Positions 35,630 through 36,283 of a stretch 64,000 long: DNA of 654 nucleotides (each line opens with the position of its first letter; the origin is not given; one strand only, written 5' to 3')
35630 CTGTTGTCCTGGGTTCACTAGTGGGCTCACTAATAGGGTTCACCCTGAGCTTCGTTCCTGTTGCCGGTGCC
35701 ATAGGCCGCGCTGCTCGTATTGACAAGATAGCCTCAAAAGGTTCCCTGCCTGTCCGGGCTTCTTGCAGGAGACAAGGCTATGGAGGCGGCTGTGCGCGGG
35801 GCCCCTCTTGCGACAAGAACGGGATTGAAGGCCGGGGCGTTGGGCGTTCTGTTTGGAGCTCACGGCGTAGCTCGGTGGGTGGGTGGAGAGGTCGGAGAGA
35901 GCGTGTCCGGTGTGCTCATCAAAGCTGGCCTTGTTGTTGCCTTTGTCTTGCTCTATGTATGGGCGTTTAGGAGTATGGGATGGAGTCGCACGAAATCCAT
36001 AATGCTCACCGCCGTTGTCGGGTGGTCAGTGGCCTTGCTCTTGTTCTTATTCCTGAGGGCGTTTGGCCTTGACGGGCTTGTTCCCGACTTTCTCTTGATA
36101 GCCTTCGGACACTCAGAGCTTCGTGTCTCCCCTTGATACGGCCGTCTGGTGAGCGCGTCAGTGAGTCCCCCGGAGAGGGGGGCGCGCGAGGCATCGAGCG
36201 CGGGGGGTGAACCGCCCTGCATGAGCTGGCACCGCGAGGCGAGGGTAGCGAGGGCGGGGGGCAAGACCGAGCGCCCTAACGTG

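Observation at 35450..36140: ~700-bp lower-GC patch encoding only small hydrophobic proteins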

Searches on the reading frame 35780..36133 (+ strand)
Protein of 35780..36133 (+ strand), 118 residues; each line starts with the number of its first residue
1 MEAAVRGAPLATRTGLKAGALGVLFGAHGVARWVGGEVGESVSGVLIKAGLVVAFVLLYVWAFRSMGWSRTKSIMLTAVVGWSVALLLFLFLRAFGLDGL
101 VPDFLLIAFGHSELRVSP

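Call 9: search_protein_families(library=pfam, proteins=[window:35780-36133:+], max_evalue=0.1)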
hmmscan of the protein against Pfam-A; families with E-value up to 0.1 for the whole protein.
window:35780-36133:+ (118 aa): 2 families
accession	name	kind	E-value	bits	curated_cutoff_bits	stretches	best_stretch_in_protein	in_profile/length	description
PF11255.13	DUF3054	-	0.029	15.2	25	1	45-111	35-98/110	Protein of unknown function (DUF3054)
PF11196.13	DUF2834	-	0.07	13.8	22.9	1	52-94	52-95/96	Protein of unknown function DUF2834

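Call 10: search_protein_families(library=ncbifam, proteins=[window:35780-36133:+], max_evalue=0.1)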
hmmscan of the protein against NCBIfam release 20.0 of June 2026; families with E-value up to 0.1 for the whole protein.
window:35780-36133:+ (118 aa): 0 families

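Call 11: find_encoding_contigs(protein=window:35780-36133:+, flank=5000)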
Protein window:35780-36133:+ (118 aa): 5 contigs read that carry it; 3 places shown.
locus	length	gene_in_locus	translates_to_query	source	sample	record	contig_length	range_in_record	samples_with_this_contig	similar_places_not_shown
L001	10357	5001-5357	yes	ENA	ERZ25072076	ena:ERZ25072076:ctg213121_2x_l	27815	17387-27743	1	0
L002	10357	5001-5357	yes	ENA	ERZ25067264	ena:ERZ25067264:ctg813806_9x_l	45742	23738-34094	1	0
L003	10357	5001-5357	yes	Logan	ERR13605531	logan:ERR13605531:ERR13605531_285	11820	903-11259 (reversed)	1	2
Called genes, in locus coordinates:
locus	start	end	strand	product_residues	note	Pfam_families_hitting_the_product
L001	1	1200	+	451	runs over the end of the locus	PF00496:SBP_bac_5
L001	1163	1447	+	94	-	-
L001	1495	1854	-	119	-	PF02151:UVR (weak)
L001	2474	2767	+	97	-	-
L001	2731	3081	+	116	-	PF01261:AP_endonuc_2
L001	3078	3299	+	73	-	-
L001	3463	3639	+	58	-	-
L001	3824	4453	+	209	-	-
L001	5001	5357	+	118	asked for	-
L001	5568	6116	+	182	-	PF10282:Lactonase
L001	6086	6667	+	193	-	PF10282:Lactonase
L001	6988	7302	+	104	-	-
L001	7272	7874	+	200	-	PF01261:AP_endonuc_2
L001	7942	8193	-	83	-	-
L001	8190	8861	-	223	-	PF00248:Aldo_ket_red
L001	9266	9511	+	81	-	PF07927:HicA_toxin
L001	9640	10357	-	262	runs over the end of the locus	?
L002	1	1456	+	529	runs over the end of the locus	PF00496:SBP_bac_5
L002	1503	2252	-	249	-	-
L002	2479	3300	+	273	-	PF01261:AP_endonuc_2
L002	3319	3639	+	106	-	PF12895:ANAPC3 (weak), PF13428:TPR_14 (faint), PF13432:TPR_16 (faint), PF24575:TPR_Slam (faint), PF21033:RMD1-3 (weak), PF07719:TPR_2 (faint), PF14559:TPR_19 (weak)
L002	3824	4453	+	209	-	-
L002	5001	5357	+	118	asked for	-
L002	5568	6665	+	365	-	PF10282:Lactonase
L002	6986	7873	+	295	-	PF01261:AP_endonuc_2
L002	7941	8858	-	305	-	PF00248:Aldo_ket_red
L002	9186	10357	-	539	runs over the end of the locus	PF18135:Type_ISP_C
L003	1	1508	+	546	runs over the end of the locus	PF00496:SBP_bac_5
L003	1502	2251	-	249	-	PF02151:UVR (weak)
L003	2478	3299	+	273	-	PF01261:AP_endonuc_2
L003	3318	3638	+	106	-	PF12895:ANAPC3 (weak), PF13428:TPR_14 (faint), PF13432:TPR_16 (faint), PF24575:TPR_Slam (faint), PF21033:RMD1-3 (weak), PF07719:TPR_2 (faint), PF14559:TPR_19 (weak)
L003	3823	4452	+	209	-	-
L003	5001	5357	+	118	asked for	-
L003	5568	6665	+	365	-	PF10282:Lactonase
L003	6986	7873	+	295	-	PF01261:AP_endonuc_2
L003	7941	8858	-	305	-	PF00248:Aldo_ket_red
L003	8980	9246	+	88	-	-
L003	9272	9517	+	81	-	PF07927:HicA_toxin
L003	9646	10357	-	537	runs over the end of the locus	?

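Call 12: find_homologous_proteins(query=window:35780-36133:+, max_evalue=0.01)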
Query window:35780-36133:+ (118 aa): 1 proteins with E <= 0.01 among 70 candidates.
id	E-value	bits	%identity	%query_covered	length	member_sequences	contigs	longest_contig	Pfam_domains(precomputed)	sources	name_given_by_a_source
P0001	2.0e-66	239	100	100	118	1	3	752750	-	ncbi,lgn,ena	-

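Call 17: find_encoding_contigs(protein=P0011, flank=6000)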
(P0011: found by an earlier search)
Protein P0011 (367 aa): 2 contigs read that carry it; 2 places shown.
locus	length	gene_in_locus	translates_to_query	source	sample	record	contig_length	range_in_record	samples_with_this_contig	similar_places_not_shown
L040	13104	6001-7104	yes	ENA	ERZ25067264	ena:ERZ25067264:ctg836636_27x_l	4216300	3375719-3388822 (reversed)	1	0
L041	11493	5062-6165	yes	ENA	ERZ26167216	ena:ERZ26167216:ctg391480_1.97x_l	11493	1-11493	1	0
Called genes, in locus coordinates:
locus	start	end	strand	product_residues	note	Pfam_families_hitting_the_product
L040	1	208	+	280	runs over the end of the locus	PF18075:FtsX_ECD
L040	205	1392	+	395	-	PF01551:Peptidase_M23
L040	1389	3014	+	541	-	PF00496:SBP_bac_5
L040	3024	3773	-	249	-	-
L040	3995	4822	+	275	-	PF01261:AP_endonuc_2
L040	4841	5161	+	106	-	PF12895:ANAPC3 (weak), PF07719:TPR_2 (faint), PF13432:TPR_16 (weak), PF14559:TPR_19 (weak)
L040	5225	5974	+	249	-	-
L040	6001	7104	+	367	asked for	PF10282:Lactonase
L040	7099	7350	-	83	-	-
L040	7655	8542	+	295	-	PF01261:AP_endonuc_2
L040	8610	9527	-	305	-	PF00248:Aldo_ket_red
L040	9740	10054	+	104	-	PF24113:DUF7387 (weak)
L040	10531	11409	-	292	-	PF04794:YdjC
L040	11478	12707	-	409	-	PF00202:Aminotran_3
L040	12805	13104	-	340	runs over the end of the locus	PF01408:GFO_IDH_MocA, PF02894:GFO_IDH_MocA_C, PF22725:GFO_IDH_MocA_C3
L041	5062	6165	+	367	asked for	PF10282:Lactonase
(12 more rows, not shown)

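Call 18: find_encoding_contigs(protein=P0014, flank=6000)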
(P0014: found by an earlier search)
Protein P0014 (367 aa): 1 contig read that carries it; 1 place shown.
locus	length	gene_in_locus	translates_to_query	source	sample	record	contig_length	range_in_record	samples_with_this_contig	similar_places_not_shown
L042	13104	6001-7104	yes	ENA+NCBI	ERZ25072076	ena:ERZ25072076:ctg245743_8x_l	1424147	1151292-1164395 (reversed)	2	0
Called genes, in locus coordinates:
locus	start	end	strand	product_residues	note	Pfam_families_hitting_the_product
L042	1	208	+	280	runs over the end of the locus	PF18075:FtsX_ECD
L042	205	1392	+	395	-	PF01551:Peptidase_M23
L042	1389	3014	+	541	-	PF00496:SBP_bac_5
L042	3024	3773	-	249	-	-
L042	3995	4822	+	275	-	PF01261:AP_endonuc_2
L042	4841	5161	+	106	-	PF12895:ANAPC3 (weak), PF07719:TPR_2 (faint), PF13432:TPR_16 (weak), PF14559:TPR_19 (weak)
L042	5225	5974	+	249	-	-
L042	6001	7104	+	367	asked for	PF10282:Lactonase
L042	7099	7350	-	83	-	-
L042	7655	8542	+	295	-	PF01261:AP_endonuc_2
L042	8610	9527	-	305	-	PF00248:Aldo_ket_red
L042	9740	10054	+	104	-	PF24113:DUF7387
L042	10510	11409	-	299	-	PF04794:YdjC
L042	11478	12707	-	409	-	PF00202:Aminotran_3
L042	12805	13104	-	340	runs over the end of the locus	PF01408:GFO_IDH_MocA, PF02894:GFO_IDH_MocA_C, PF22725:GFO_IDH_MocA_C3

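Call 19: find_encoding_contigs(protein=P0010, flank=6000)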
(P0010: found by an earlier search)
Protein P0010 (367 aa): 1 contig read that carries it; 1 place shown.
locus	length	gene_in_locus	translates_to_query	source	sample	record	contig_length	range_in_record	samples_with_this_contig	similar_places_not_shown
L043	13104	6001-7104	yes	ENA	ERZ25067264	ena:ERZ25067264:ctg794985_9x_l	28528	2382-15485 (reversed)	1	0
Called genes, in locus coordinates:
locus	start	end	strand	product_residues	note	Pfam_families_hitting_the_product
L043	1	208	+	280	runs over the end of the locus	PF18075:FtsX_ECD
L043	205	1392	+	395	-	PF01551:Peptidase_M23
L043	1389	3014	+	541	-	PF00496:SBP_bac_5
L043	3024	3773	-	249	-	-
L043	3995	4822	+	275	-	PF01261:AP_endonuc_2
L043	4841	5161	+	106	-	PF12895:ANAPC3 (weak), PF07719:TPR_2 (faint), PF13432:TPR_16 (weak), PF14559:TPR_19 (weak)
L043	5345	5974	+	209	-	-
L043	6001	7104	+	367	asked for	PF10282:Lactonase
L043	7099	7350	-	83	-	-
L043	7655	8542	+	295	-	PF01261:AP_endonuc_2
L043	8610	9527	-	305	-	PF00248:Aldo_ket_red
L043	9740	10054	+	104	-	PF24113:DUF7387 (weak)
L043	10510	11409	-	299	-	PF04794:YdjC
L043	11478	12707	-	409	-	PF00202:Aminotran_3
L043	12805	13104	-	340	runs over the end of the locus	PF01408:GFO_IDH_MocA, PF02894:GFO_IDH_MocA_C, PF22725:GFO_IDH_MocA_C3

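Call 27: search_protein_representatives(protein=window:35780-36133:+)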
Query: 118 residues. Proteins with E-value up to 0.001 (for the whole library): 1; up to 1e-10: 1; up to 1e-30: 1. The best 1 are listed.
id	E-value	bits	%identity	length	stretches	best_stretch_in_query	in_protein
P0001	6.5e-67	239.4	100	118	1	1-118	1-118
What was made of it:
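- Tried and rejected: The full HMMER search of 1.84 billion representatives also returned only the protein itself (call 27).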

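Call 34: find_encoding_contigs(protein=P0003, flank=3000)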
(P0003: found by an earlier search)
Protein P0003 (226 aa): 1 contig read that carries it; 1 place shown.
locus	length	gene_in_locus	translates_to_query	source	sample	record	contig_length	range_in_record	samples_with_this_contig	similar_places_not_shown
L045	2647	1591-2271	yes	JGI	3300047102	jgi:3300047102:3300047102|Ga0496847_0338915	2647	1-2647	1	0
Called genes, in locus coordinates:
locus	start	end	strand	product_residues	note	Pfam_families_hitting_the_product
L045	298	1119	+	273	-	PF01261:AP_endonuc_2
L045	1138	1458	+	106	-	PF13428:TPR_14 (faint), PF21033:RMD1-3 (weak), PF12895:ANAPC3 (weak), PF07719:TPR_2 (faint), PF14559:TPR_19 (weak)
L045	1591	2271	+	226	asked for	-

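Call 35: find_encoding_contigs(protein=P0004, flank=3000)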
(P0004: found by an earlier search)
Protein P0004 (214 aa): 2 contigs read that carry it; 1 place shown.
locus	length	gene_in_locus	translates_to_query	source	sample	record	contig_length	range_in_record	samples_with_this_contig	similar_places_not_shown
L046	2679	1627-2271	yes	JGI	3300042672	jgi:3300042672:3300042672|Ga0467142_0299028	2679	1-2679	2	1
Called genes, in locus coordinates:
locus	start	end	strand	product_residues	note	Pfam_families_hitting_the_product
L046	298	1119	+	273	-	PF01261:AP_endonuc_2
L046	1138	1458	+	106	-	PF13428:TPR_14 (faint), PF21033:RMD1-3 (weak), PF12895:ANAPC3 (weak), PF07719:TPR_2 (faint), PF14559:TPR_19 (weak)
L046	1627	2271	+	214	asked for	-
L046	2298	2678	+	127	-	?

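Call 46: search_protein_families(library=phrogs, proteins=[window:35780-36133:+], max_evalue=1)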
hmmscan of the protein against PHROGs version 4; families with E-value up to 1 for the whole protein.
window:35780-36133:+ (118 aa): 2 families
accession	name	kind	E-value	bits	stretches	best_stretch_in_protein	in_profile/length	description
phrog_12186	-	unknown function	0.09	13.7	1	56-70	8-22/27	-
phrog_1839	-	unknown function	0.19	12.4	1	72-89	10-27/30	-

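Call 47: search_protein_families(library=padloc, proteins=[window:35780-36133:+], max_evalue=1)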
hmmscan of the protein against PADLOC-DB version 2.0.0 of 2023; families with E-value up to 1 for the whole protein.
window:35780-36133:+ (118 aa): 0 families

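Call 58: predict_structure(protein=window:35780-36133:+)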
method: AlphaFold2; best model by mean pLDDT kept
length: 118 residues; sequences in the alignment: 1
mean_pLDDT: 71.7   pTM: 0.51
mean pLDDT of the five models: 71.7, 69.1, 64.9, 62.3, 56.7
residues with pLDDT >= 90: 0; 70-90: 85; 50-70: 25; < 50: 8
segments of 3 or more residues with pLDDT < 50: 7-9, 116-118
pLDDT, mean of each block of 10 residues (from residue 1): 51 67 80 68 77 81 73 78 79 77 73 54
secondary structure, 60 per line:
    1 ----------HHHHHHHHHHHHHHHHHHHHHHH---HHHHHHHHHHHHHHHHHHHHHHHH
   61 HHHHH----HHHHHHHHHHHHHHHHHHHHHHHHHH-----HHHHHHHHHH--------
elements in order: H11-33 H37-65 H70-95 H101-110
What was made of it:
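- The AlphaFold2 single-sequence model has four helices with pLDDT 71.7 (call 58).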

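Call 61: fold_search(model_id=the predicted structure, library=viral)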
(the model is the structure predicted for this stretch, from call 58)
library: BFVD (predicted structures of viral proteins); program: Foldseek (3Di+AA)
matches with E <= 10: 58; with E <= 0.001: 0
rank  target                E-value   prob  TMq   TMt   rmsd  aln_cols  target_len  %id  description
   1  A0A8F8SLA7            1.3e+00  0.25  0.37  0.24   9.0       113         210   14  (no name in the UniProt tables at hand)
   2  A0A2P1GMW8            1.4e+00  0.75  0.49  0.32   5.6        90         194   10  Uncharacterized protein [Hainan oligodon formosanus arterivirus]
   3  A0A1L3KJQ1            2.5e+00  0.14  0.31  0.21  14.8       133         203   15  (no name in the UniProt tables at hand)
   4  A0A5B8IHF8            2.9e+00  0.21  0.40  0.38   8.6       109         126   15  DUF202 domain-containing protein [Mimiviridae sp. ChoanoV1]
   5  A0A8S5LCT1            2.9e+00  0.08  0.24  0.18  10.3       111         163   14  Uncharacterized protein [Siphoviridae sp. ctMS01]
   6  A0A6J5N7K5            3.1e+00  0.23  0.39  0.36   9.1        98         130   13  Uncharacterized protein [uncultured Caudovirales phage]
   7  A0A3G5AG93            3.1e+00  0.08  0.25  0.24  14.3       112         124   15  Uncharacterized protein [Hyperionvirus sp.]
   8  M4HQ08                3.2e+00  0.25  0.37  0.36   6.7        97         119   14  Putative membrane protein [Bacillus phage vB_BceM_Bc431v3]
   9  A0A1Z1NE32            3.6e+00  0.12  0.30  0.19   7.1       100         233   17  Tegument protein UL51 [Common bottlenose dolphin gammaherpesvirus 1 strain Sarasota]
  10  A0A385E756            4.0e+00  0.25  0.36  0.38   6.9        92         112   11  (no name in the UniProt tables at hand)
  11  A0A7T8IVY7            4.0e+00  0.07  0.24  0.21  13.3       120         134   12  Uncharacterized protein [Erwinia phage pEa_SNUABM_5]
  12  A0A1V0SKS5            5.0e+00  0.08  0.33  0.29   7.7       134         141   12  Uncharacterized protein [Klosneuvirus KNV1]
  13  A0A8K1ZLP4            5.0e+00  0.08  0.31  0.18  20.0        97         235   21  (no name in the UniProt tables at hand)
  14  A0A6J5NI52            5.3e+00  0.09  0.33  0.25  14.5       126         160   15  Uncharacterized protein [uncultured Caudovirales phage]
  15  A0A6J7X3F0            5.6e+00  0.14  0.46  0.10  12.6       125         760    9  Bacteriophage lambda, GpH, tail tape measure, C-terminal [uncultured Caudovirales phage]
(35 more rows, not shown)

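Call 63: fold_search(model_id=the predicted structure, library=pdb)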
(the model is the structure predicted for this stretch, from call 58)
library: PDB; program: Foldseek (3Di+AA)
matches with E <= 10: 36; with E <= 0.001: 0
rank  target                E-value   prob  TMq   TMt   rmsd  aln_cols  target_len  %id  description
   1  7udj_H                3.5e+00  0.20  0.39  0.26  13.3       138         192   14  Crystal structure of designed helical repeat protein RPB_PEW3_R4 bound to PAWx4 peptide (released 2023-03-22)
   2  1i4d_A                3.5e+00  0.13  0.34  0.23  24.3       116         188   16  CRYSTAL STRUCTURE ANALYSIS OF RAC1-GDP COMPLEXED WITH ARFAPTIN (P21) (released 2001-05-16)
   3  4u5a_A                3.7e+00  0.10  0.32  0.23  13.2       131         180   11  Sporozoite Protein for Cell Traversal (released 2014-12-24)
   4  6e6a_B                4.3e+00  0.10  0.31  0.25   9.3       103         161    6  Triclinic crystal form of IncA G144A point mutant (released 2019-07-10)
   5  8qby_J                4.6e+00  0.06  0.23  0.17  12.6       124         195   18  Respiratory complex I from Paracoccus denitrificans in MSP2N2 nanodiscs (released 2024-09-11)
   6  6zdv                  5.7e+00  0.15  0.41  0.17   6.9       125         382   14  Crystal structure of stabilized A2A adenosine receptor A2AR-StaR2-bRIL in complex with Chromone 5d (released 2020-09-16)
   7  6o7t_l                5.7e+00  0.11  0.32  0.28   7.7       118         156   14  Saccharomyces cerevisiae V-ATPase Vph1-VO (released 2019-04-03)
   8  7cfm_R                6.0e+00  0.10  0.34  0.19   6.9       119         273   16  Cryo-EM structure of the P395-bound GPBAR-Gs complex (released 2020-09-09)
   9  7ytj_B                6.0e+00  0.09  0.28  0.32   6.7        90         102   16  Cryo-EM structure of VTC complex (released 2023-02-22)
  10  7ytj_A                6.0e+00  0.09  0.28  0.28   7.0        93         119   16  Cryo-EM structure of VTC complex (released 2023-02-22)
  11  5tj5_M                6.4e+00  0.09  0.32  0.27   8.5       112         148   14  Atomic model for the membrane-embedded motor of a eukaryotic V-ATPase (released 2016-10-26)
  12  8qb9_A                6.4e+00  0.07  0.30  0.16  20.8       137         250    9  Helical reconstruction of yeast eisosome protein Pil1 bound to membrane composed of lipid mixture -PIP2/+sterol (DOPC, (released 2024-07-24)
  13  1i49_A                6.4e+00  0.06  0.27  0.18  24.6       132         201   17  CRYSTAL STRUCTURE ANALYSIS OF ARFAPTIN (released 2001-05-16)
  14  8i6v_C                6.7e+00  0.18  0.39  0.44   6.4        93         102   15  Cryo-EM structure of the polyphosphate polymerase VTC complex(Vtc4/Vtc3/Vtc1) (released 2023-03-01)
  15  7n6g_3V               6.7e+00  0.04  0.24  0.08  43.7       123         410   14  C1 of central pair (released 2022-05-18)
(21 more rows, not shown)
